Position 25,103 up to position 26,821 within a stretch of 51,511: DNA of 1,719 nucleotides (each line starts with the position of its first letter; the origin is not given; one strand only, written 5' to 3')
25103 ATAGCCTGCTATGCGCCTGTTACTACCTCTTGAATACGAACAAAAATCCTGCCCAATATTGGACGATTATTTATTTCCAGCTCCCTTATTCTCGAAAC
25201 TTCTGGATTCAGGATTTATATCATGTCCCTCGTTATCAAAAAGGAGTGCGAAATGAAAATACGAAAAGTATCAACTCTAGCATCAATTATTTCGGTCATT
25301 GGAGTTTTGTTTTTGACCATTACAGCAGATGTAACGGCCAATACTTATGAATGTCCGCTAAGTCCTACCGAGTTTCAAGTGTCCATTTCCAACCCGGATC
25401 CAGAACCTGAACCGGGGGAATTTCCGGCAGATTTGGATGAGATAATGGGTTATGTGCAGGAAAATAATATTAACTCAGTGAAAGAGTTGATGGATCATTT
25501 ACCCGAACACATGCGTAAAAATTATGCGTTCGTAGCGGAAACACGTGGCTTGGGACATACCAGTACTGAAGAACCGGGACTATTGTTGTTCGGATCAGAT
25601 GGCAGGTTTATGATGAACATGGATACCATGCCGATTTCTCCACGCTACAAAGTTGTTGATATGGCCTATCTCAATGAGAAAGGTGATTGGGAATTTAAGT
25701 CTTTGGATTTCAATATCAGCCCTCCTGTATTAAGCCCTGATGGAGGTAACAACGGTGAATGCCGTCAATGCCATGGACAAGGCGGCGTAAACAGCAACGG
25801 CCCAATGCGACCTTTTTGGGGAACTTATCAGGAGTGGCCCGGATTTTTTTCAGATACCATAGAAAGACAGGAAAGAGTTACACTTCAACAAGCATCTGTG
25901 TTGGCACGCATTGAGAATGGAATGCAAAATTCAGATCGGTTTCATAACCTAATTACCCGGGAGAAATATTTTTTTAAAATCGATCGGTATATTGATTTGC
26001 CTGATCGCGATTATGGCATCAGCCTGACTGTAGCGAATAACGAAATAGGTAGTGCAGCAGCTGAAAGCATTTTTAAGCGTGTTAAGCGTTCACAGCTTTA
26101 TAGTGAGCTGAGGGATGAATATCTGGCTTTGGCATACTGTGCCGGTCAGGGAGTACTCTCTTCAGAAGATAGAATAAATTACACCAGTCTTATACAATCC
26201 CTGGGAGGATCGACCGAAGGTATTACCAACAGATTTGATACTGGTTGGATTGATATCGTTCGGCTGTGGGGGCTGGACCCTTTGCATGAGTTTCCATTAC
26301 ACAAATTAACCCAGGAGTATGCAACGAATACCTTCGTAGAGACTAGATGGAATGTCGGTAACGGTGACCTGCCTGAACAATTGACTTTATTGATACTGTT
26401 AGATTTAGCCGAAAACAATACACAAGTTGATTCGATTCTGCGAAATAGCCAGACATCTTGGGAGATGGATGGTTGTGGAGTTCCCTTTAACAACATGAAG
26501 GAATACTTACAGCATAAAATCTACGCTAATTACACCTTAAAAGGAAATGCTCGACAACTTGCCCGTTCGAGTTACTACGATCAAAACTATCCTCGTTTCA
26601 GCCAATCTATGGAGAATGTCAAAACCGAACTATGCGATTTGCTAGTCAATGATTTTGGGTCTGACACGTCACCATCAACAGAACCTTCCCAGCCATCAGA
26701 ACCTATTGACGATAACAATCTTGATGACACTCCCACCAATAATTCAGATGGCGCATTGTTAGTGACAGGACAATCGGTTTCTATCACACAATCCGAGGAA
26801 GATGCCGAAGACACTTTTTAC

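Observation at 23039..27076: Tandem paralogs: secreted ~600-aa proteins of unrecognised family with a conserved single CxxCH motif and PPC-type tails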

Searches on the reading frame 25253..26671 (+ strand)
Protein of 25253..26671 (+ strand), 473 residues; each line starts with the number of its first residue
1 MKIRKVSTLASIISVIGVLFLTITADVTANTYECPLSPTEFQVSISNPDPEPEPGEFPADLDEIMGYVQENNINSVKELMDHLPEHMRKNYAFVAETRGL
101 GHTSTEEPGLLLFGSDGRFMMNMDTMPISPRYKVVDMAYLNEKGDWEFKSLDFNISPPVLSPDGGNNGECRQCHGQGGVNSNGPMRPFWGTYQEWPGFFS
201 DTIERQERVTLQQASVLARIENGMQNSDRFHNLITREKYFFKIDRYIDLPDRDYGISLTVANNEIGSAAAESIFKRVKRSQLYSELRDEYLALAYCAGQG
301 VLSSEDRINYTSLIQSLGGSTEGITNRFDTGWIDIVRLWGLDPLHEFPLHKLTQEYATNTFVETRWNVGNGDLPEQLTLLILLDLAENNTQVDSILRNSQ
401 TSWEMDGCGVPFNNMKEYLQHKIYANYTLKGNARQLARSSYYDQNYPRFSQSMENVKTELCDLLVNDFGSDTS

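Call 26: search_protein_representatives(alignment_id=A2)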
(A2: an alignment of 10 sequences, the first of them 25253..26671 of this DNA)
Query: 10 sequences, 473 profile positions. Proteins with E-value up to 0.001 (for the whole library): 1449; up to 1e-10: 333; up to 1e-30: 54. The best 150 are listed.
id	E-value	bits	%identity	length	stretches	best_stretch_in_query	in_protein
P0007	4.1e-260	880.1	-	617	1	1-472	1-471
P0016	2.3e-197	673.2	-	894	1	7-472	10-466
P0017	2.9e-187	639.9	-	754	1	29-472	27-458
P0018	5.0e-172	589.6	-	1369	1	23-472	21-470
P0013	2.6e-169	580.7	-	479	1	134-471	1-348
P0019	3.4e-153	527.5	-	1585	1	65-472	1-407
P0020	6.7e-110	384.8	-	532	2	200-468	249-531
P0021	2.6e-93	330.1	-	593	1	16-470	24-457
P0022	2.9e-92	326.6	-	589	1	4-472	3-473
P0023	5.9e-92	325.6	-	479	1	25-471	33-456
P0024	1.1e-89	318.1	-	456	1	13-469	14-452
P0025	9.4e-89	315.0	-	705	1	15-469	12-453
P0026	8.7e-84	298.6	-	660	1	21-470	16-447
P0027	3.3e-75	270.3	-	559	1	26-470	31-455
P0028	1.2e-69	252.0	-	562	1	32-451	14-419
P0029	1.0e-68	248.9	-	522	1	58-471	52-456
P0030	4.8e-68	246.7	-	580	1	16-469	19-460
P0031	3.0e-57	211.2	-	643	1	34-449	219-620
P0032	4.8e-57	210.5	-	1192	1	49-465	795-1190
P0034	5.3e-54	200.4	-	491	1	28-450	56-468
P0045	5.6e-44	167.4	-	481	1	66-470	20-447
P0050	4.6e-40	154.5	-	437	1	58-444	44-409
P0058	1.1e-36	143.3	-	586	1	60-464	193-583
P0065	2.5e-32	129.0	-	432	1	56-383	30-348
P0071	3.7e-29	118.5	-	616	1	67-392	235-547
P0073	8.4e-29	117.3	-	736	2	57-277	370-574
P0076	4.3e-28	115.0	-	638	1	62-439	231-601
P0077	7.0e-28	114.3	-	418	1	55-401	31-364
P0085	1.3e-24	103.5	-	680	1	61-333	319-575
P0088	1.0e-23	100.6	-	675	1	61-266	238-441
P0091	3.1e-23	99.0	-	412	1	56-401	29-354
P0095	1.9e-21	93.1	-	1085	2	53-210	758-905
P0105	4.8e-20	88.5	-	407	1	58-392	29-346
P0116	4.3e-18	82.0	-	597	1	55-236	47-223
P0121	5.2e-17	78.5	-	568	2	59-238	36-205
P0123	7.8e-17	77.9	-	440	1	58-392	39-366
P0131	2.6e-16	76.2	-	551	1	13-263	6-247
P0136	6.1e-16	74.9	-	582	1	12-209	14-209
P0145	1.6e-15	73.5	-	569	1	59-201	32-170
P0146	1.7e-15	73.5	-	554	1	58-202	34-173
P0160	7.8e-15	71.3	-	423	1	60-292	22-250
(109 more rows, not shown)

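Call 27: search_protein_families(library=pfam, proteins=[P0021, P0024, P0034, P0045, P0050, P0065, P0077, P0091, P0105, P0123], max_evalue=0.01)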
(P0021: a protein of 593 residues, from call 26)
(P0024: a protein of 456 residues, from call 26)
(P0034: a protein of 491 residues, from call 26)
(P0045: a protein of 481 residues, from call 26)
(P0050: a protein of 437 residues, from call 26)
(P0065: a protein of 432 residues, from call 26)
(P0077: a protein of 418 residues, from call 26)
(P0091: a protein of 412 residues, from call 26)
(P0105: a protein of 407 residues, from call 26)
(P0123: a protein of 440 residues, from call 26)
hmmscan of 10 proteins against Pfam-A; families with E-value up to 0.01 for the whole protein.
P0021 (593 aa): 0 families

P0024 (456 aa): 1 family
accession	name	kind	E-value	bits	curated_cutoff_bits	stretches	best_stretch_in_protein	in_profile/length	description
PF16694.10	Cytochrome_P460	-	0.0064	17.3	27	0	138-170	82-115/125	Cytochrome P460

P0034 (491 aa): 0 families

P0045 (481 aa): 0 families

P0050 (437 aa): 0 families

P0065 (432 aa): 0 families

P0077 (418 aa): 0 families

P0091 (412 aa): 0 families

P0105 (407 aa): 0 families

P0123 (440 aa): 0 families

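Call 28: predict_structure(alignment_id=A2)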
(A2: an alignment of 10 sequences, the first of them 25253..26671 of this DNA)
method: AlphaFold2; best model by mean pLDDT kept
length: 473 residues; sequences in the alignment: 10
mean_pLDDT: 61.6   pTM: 0.65
mean pLDDT of the five models: 61.6, 57.8, 55.8, 53.8, 51.1
residues with pLDDT >= 90: 30; 70-90: 166; 50-70: 117; < 50: 160
segments of 3 or more residues with pLDDT < 50: 1-9, 17-54, 95-106, 164-204, 225-236, 249-260, 348-370, 443-447, 469-473
pLDDT, mean of each block of 10 residues (from residue 1): 41 49 34 43 33 56 84 83 71 48 47 72 67 73 73 78 44 35 36 33 48 55 43 46 57 36 66 86 91 87 88 91 84 87 54 35 44 76 90 85 53 77 71 57 52 77 68 32
secondary structure, 60 per line:
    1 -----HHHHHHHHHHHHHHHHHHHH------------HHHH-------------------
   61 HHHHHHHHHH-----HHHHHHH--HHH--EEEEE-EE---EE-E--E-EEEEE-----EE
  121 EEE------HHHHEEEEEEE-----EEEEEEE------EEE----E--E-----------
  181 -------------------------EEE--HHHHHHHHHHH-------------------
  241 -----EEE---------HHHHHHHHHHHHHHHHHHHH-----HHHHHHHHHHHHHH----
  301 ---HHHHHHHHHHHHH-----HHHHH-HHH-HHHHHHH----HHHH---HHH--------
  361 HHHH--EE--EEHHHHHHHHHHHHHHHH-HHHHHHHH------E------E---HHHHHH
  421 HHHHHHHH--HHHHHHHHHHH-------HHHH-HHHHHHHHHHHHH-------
elements in order: H6-25 H38-41 H61-70 H76-82 E90-94 E109-113 E119-123 H130-133 E134-140 E146-152 E159-161 E206-208 H211-221 E246-248 H258-277 H283-296 H304-316 H322-326 H332-338 H343-346 H361-364 H373-388 H390-397 H415-428 H431-441 H449-452 H454-466

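Call 31: search_protein_families(library=pfam, proteins=[P0145, P0146, P0116, P0121, P0131, P0136, P0071, P0073, P0085, P0095], max_evalue=0.01)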
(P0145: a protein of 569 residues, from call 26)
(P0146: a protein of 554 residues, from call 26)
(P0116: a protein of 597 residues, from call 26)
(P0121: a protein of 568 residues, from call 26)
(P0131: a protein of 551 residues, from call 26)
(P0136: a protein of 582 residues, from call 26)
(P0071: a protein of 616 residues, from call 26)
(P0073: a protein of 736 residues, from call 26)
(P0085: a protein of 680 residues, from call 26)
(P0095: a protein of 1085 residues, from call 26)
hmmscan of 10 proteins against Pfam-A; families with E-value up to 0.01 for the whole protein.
P0145 (569 aa): 2 families
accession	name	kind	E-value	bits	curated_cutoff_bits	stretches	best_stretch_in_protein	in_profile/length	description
PF13442.11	Cytochrome_CBB3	-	4.6e-05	24.1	27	1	497-564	13-68/68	Cytochrome C oxidase, cbb3-type, subunit III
PF00034.26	Cytochrom_C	-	0.0031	19.2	21.3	0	496-567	10-89/90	Cytochrome c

P0146 (554 aa): 2 families
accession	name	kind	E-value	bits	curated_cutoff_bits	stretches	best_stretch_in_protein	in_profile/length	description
PF11845.13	Tll0287-like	-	2e-05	25.5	24.1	0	474-494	94-116/144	Tll0287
PF14522.11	Cytochrome_C7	-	0.003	17.8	24.8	0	134-154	30-50/67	Cytochrome c7 and related cytochrome c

P0116 (597 aa): 2 families
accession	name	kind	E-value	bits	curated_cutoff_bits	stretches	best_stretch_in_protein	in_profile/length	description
PF09699.15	Paired_CXXCH_1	-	0.0015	18.6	20.6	0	147-167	18-38/41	Doubled CXXCH motif (Paired_CXXCH_1)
PF00034.26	Cytochrom_C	-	0.0027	19.4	21.3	0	509-594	11-89/90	Cytochrome c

P0121 (568 aa): 3 families
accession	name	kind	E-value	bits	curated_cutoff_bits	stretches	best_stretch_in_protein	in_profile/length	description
PF13442.11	Cytochrome_CBB3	-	3.2e-05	24.6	27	1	485-558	11-68/68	Cytochrome C oxidase, cbb3-type, subunit III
PF00034.26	Cytochrom_C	-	0.0012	20.6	21.3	0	482-560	5-88/90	Cytochrome c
PF09699.15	Paired_CXXCH_1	-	0.0053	16.9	20.6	0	477-495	21-39/41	Doubled CXXCH motif (Paired_CXXCH_1)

P0131 (551 aa): 2 families
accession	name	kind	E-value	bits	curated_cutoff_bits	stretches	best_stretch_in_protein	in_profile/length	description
PF00034.26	Cytochrom_C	-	0.00055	21.6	21.3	0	468-549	4-89/90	Cytochrome c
PF13442.11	Cytochrome_CBB3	-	0.0067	17.2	27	0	469-546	7-68/68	Cytochrome C oxidase, cbb3-type, subunit III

P0136 (582 aa): 2 families
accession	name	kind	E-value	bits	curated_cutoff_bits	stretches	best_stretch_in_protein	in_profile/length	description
PF13442.11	Cytochrome_CBB3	-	0.0008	20.1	27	0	510-581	12-68/68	Cytochrome C oxidase, cbb3-type, subunit III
PF00034.26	Cytochrom_C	-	0.0024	19.6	21.3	0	510-582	10-87/90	Cytochrome c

P0071 (616 aa): 2 families
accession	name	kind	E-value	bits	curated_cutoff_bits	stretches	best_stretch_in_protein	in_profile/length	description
PF13442.11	Cytochrome_CBB3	-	6e-06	26.9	27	0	74-135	3-60/68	Cytochrome C oxidase, cbb3-type, subunit III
PF00034.26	Cytochrom_C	-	0.0032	19.2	21.3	0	332-392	9-69/90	Cytochrome c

P0073 (736 aa): 1 family
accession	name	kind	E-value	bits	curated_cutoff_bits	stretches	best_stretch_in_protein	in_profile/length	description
PF13442.11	Cytochrome_CBB3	-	0.00019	22.1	27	0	207-276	7-67/68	Cytochrome C oxidase, cbb3-type, subunit III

P0085 (680 aa): 4 families
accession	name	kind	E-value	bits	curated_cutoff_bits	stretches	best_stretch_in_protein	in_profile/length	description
PF13442.11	Cytochrome_CBB3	-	1e-05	26.2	27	1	151-220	8-67/68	Cytochrome C oxidase, cbb3-type, subunit III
PF00034.26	Cytochrom_C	-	0.0017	20.1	21.3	0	152-220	7-85/90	Cytochrome c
PF00055.23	Laminin_N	-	0.0046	16.9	25.9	0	516-568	158-209/233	Laminin N-terminal (Domain VI)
PF16694.10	Cytochrome_P460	-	0.0054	17.6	27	0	400-432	84-117/125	Cytochrome P460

P0095 (1085 aa): 7 families
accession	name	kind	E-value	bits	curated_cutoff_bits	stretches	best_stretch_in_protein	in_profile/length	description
PF13855.12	LRR_8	-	4.7e-26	90.8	27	5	44-101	2-59/61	Leucine rich repeat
PF12799.13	LRR_4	-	2.3e-14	53.5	27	2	21-58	3-39/44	Leucine Rich repeats (2 copies)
PF23598.1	LRR_14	-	3e-08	33.2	40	1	19-100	22-102/353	Leucine-rich repeat region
PF14580.12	LRR_9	-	3.7e-08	33.6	30.5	1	655-740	24-106/175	Leucine-rich repeat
PF00560.39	LRR_1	-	2.9e-07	29.7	20.6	0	675-690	1-16/23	Leucine Rich Repeat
PF23211.1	LRR_LRWD1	-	2.2e-06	27.9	28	1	42-107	41-102/190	Leucine-rich repeat and WD repeat-containing protein 1, LRR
PF23952.1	LRR_EndoS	-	0.0073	17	27.9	0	648-684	80-116/116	Endo-beta-N-acetylglucosaminidase EndoS LRR domain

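Call 32: fold_search(model_id=the predicted structure, library=pdb)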
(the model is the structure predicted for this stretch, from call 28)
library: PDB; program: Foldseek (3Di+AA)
matches with E <= 10: 170; with E <= 0.001: 0
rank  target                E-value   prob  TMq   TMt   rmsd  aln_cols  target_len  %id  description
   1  7c18_A                9.1e-01  0.04  0.10  0.10  18.0       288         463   14  Crystal structure of FumaraseC from Mannheimia succiniciproducens in complex with Fumarate (released 2021-05-05)
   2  5ipx                  2.0e+00  0.03  0.09  0.12  20.1       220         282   14  Structure of ORF49 from KSHV (released 2016-11-16)
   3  3dpp_B                2.0e+00  0.03  0.09  0.15  18.1       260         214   11  Crystal structure of the substrate binding domain of E. coli DnaK in complex with a long pyrrhocoricin-derived inhibit (released 2009-03-10)
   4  5n4c_B                2.1e+00  0.12  0.09  0.06   5.7        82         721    7  Prolyl oligopeptidase B from Galerina marginata bound to 35mer hydrolysis and macrocyclization substrate - S577A mutan (released 2017-11-01)
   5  5e86                  2.1e+00  0.05  0.07  0.12   8.9        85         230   10  isolated SBD of BiP with loop34 modification (released 2015-12-30)
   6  8i34_A                2.4e+00  0.12  0.10  0.22   7.5       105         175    8  The crystal structure of EPD-BCP1 from a marine sponge (released 2023-08-16)
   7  5n4b_A                2.4e+00  0.12  0.09  0.06   5.7        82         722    7  Prolyl oligopeptidase B from Galerina marginata bound to 25mer macrocyclization substrate - S577A mutant (released 2017-11-01)
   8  3rau_A                2.5e+00  0.04  0.10  0.12  17.2       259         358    8  Crystal structure of the HD-PTP Bro1 domain (released 2011-09-14)
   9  9a5q_B                2.5e+00  0.01  0.07  0.09  22.0       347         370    9  Integrative model of TKRA-RECF by crosslinking MS and deep learning (released 2024-09-18)
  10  3k9f_A                2.6e+00  0.01  0.09  0.09  26.9       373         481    9  Detailed structural insight into the quinolone-DNA cleavage complex of type IIA topoisomerases (released 2009-10-27)
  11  5n4c_D                2.9e+00  0.10  0.09  0.06   5.7        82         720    7  Prolyl oligopeptidase B from Galerina marginata bound to 35mer hydrolysis and macrocyclization substrate - S577A mutan (released 2017-11-01)
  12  5mk2_A                3.0e+00  0.04  0.10  0.13  15.9       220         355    9  Crystal structure of the His Domain Protein Tyrosine Phosphatase (HD-PTP/PTPN23) Bro1 domain (CHMP4B peptide complex s (released 2017-08-16)
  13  5n4d_A                3.2e+00  0.10  0.09  0.07   5.7        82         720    7  Prolyl oligopeptidase B from Galerina marginata bound to 25mer macrocyclization substrate - D661A mutant (released 2017-11-01)
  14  5n4d_B                3.2e+00  0.10  0.11  0.08   6.2       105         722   10  Prolyl oligopeptidase B from Galerina marginata bound to 25mer macrocyclization substrate - D661A mutant (released 2017-11-01)
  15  4d52_C                3.2e+00  0.09  0.10  0.14   7.5        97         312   10  CRYSTAL STRUCTURE OF FUCOSE BINDING LECTIN FROM ASPERGILLUS FUMIGATUS (AFL) IN COMPLEX WITH L-GALACTOPYRANOSE. (released 2015-03-11)
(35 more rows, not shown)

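Call 34: search_protein_families(library=ncbifam, proteins=[P0021, P0024, P0050, P0065, P0077, P0091, P0105, P0145, P0121, P0160], max_evalue=0.01)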
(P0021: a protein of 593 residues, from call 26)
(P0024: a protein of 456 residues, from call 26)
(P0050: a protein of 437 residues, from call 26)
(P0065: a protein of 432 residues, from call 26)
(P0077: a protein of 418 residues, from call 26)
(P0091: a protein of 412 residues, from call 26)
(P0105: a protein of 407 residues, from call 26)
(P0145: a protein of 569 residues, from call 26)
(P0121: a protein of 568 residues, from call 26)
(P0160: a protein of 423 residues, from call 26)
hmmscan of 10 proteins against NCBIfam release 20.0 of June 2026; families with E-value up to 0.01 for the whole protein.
P0021 (593 aa): 0 families

P0024 (456 aa): 0 families

P0050 (437 aa): 0 families

P0065 (432 aa): 0 families

P0077 (418 aa): 0 families

P0091 (412 aa): 0 families

P0105 (407 aa): 0 families

P0145 (569 aa): 0 families

P0121 (568 aa): 1 family
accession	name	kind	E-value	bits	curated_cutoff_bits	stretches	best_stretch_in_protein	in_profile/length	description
NF045774.1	cytochro_C551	exception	0.0089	16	118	0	479-559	40-107/110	cytochrome c551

P0160 (423 aa): 0 families

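Call 36: find_encoding_contigs(protein=P0050, flank=8000, max_places=2)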
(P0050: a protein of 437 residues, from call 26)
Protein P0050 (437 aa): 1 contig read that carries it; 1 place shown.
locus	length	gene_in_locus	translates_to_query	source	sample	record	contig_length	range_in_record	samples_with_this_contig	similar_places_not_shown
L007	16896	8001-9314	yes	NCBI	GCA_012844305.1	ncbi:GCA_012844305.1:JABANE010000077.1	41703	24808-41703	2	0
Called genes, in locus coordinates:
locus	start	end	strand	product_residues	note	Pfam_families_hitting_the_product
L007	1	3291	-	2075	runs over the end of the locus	PF10102:DUF2341, PF18911:PKD_4, PF00801:PKD, PF18911:PKD_4, PF18911:PKD_4, PF00801:PKD, PF18911:PKD_4, PF00801:PKD, +25 more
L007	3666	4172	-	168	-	PF00578:AhpC-TSA, PF08534:Redoxin (weak)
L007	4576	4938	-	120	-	PF00392:GntR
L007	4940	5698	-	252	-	-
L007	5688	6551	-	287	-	PF00005:ABC_tran, PF13304:AAA_21 (weak)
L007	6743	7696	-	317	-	-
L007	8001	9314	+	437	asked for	-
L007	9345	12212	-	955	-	PF07495:Y_Y_Y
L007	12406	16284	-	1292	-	PF00041:fn3, PF16893:fn3_2 (faint), PF00041:fn3, PF02156:Glyco_hydro_26, PF00041:fn3, PF02156:Glyco_hydro_26 (weak), PF18962:Por_Secre_tail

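Call 37: find_encoding_contigs(protein=P0077, flank=8000, max_places=2)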
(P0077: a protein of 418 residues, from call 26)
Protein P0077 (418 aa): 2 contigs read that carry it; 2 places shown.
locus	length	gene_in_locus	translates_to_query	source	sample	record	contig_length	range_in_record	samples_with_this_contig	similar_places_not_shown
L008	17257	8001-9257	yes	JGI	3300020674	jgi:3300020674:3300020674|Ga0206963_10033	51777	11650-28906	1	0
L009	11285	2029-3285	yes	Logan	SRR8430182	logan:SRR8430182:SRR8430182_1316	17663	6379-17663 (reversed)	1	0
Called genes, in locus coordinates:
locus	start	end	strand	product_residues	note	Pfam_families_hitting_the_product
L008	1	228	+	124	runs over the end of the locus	PF01035:DNA_binding_1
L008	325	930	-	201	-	-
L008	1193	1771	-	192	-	-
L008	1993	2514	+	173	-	-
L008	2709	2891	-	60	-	-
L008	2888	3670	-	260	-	PF06414:Zeta_toxin, PF13671:AAA_33 (weak)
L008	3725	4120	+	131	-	PF00903:Glyoxalase, PF22658:YycE-like_N, PF22659:YycE-like_C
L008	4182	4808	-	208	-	-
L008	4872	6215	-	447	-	-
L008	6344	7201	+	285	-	PF04072:LCM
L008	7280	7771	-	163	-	-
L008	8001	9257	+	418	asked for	-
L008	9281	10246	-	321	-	-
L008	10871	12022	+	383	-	-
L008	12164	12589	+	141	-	PF15891:Nuc_deoxyri_tr2, PF05014:Nuc_deoxyrib_tr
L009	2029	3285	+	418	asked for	-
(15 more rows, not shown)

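Call 38: find_encoding_contigs(protein=P0121, flank=8000, max_places=2)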
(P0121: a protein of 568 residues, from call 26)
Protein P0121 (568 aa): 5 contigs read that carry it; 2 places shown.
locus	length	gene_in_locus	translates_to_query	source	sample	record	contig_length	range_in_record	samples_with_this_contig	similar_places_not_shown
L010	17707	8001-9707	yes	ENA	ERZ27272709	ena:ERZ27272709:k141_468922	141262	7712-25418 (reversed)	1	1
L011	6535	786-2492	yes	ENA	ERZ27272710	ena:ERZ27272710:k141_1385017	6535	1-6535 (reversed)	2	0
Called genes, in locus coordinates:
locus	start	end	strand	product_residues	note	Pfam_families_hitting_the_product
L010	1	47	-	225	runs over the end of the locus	PF00072:Response_reg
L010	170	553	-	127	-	-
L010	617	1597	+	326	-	PF07883:Cupin_2, PF05899:Cupin_3 (faint), PF02311:AraC_binding, PF07883:Cupin_2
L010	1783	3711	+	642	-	-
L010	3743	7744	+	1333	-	-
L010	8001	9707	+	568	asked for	-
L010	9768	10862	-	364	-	PF07627:PSCyt3 (faint), PF11845:Tll0287-like (faint), PF14376:Haem_bd (faint), PF00034:Cytochrom_C (faint), PF13442:Cytochrome_CBB3 (weak), PF07635:PSCyt1 (faint)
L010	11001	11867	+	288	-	PF12146:Hydrolase_4 (weak), PF00561:Abhydrolase_1, PF12697:Abhydrolase_6 (weak)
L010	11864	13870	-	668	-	-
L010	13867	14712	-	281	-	PF14394:DUF4423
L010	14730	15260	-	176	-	-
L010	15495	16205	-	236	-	-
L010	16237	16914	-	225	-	-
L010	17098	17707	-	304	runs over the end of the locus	-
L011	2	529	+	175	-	?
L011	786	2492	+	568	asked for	-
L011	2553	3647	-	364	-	PF07627:PSCyt3 (faint), PF11845:Tll0287-like (faint), PF14376:Haem_bd (faint), PF00034:Cytochrom_C (faint), PF13442:Cytochrome_CBB3 (weak), PF07635:PSCyt1 (faint)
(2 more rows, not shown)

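Call 49: search_solved_structures(query=A3, max_evalue=10, show_alignments=3)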
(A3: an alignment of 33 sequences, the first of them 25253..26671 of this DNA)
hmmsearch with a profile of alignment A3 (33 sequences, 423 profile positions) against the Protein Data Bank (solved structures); distinct sequences matched with E-value up to 10: 3.
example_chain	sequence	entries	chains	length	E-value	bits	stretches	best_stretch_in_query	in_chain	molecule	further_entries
2ojq_A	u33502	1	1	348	0.29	13.5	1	13-72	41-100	Programmed cell death 6-interacting protein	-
2oex_A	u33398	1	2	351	0.42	12.9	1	13-72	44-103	Programmed cell death 6-interacting protein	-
4jjy_A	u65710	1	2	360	0.49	12.7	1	13-72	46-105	Programmed cell death 6-interacting protein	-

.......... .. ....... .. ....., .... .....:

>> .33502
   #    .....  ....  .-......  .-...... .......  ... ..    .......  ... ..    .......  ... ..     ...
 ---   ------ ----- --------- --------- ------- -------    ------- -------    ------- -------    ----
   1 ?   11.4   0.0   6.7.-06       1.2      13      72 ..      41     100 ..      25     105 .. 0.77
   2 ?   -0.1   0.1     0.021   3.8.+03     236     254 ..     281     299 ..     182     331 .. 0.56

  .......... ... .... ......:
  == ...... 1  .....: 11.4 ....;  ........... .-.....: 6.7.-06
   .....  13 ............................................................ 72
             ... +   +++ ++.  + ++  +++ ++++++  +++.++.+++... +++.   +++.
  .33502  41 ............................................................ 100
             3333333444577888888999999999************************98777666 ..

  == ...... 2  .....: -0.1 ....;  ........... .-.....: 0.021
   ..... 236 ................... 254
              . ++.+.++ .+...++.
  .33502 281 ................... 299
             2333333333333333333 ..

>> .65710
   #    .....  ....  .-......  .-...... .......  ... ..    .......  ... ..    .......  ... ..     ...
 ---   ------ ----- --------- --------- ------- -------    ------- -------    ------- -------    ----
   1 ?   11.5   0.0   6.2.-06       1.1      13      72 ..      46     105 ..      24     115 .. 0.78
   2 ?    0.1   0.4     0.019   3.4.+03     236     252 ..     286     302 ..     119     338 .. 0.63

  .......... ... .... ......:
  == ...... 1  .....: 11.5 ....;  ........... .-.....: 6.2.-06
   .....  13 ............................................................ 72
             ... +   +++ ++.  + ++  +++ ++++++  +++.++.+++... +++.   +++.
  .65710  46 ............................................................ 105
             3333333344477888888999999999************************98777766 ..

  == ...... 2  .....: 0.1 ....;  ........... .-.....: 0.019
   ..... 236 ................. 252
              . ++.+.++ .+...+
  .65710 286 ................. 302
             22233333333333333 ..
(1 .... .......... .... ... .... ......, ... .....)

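Call 50: find_related_loci(query=A2, collection=genome_contigs, flank=10000)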
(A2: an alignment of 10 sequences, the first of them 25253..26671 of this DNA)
Query A2 (473 aa) in genome_contigs; peptide patterns used: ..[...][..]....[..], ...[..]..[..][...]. (x = any residue, [..] = any of these).
171 stretches matched a pattern; 3 encode a relative of the query (tblastn E <= 1e-3); 3 distinct loci.
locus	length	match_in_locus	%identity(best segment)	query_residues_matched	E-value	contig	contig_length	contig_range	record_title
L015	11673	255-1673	65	1-473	0e+0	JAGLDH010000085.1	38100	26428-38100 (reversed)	MAG: Methylococcales bacterium isolate SW_4_3 ROV167.bin.3.fa_85, whole genome shotgun sequence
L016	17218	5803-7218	67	1-473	0e+0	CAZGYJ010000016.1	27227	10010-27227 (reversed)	MAG TPA_asm: uncultured Methylomonas sp. isolate SRP163575_co2_99 genome assembly, contig: NODE_2021_length_27227_cov_39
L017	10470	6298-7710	63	1-472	0e+0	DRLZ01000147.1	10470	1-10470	MAG TPA_asm: Crenotrichaceae bacterium isolate HyVt-476 HyVt-476_k145_181611, whole genome shotgun sequence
